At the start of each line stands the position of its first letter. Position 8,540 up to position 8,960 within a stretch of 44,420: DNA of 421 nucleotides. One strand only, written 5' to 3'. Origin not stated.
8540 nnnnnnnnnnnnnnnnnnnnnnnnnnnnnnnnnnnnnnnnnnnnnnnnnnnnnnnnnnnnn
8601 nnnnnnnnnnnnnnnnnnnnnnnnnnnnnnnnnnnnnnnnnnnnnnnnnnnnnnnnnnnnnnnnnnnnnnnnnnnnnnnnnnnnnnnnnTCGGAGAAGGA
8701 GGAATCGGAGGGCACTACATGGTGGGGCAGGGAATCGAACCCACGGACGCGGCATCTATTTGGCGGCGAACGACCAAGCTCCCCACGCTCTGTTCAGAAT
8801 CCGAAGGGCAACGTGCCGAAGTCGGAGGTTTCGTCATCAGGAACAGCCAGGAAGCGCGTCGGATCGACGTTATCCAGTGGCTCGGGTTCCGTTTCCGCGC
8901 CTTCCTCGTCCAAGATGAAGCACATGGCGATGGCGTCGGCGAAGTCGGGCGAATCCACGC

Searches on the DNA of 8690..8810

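Call 71: search_rna_families(source=window, start=8690, end=8810, threshold=evalue, max_evalue=10, show_alignments=3)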
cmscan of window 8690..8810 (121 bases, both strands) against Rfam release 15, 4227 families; matches with E-value up to 10: 2.
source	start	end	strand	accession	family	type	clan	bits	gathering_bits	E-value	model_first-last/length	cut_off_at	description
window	8690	8790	+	RF00428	SNORA38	Gene; snRNA; snoRNA; HACA-box;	-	9.3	60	9.9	36-131/131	5'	Small nucleolar RNA SNORA38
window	8730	8742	-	RF00023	tmRNA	Gene;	CL00001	7.2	47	0.21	349-361/374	no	transfer-messenger RNA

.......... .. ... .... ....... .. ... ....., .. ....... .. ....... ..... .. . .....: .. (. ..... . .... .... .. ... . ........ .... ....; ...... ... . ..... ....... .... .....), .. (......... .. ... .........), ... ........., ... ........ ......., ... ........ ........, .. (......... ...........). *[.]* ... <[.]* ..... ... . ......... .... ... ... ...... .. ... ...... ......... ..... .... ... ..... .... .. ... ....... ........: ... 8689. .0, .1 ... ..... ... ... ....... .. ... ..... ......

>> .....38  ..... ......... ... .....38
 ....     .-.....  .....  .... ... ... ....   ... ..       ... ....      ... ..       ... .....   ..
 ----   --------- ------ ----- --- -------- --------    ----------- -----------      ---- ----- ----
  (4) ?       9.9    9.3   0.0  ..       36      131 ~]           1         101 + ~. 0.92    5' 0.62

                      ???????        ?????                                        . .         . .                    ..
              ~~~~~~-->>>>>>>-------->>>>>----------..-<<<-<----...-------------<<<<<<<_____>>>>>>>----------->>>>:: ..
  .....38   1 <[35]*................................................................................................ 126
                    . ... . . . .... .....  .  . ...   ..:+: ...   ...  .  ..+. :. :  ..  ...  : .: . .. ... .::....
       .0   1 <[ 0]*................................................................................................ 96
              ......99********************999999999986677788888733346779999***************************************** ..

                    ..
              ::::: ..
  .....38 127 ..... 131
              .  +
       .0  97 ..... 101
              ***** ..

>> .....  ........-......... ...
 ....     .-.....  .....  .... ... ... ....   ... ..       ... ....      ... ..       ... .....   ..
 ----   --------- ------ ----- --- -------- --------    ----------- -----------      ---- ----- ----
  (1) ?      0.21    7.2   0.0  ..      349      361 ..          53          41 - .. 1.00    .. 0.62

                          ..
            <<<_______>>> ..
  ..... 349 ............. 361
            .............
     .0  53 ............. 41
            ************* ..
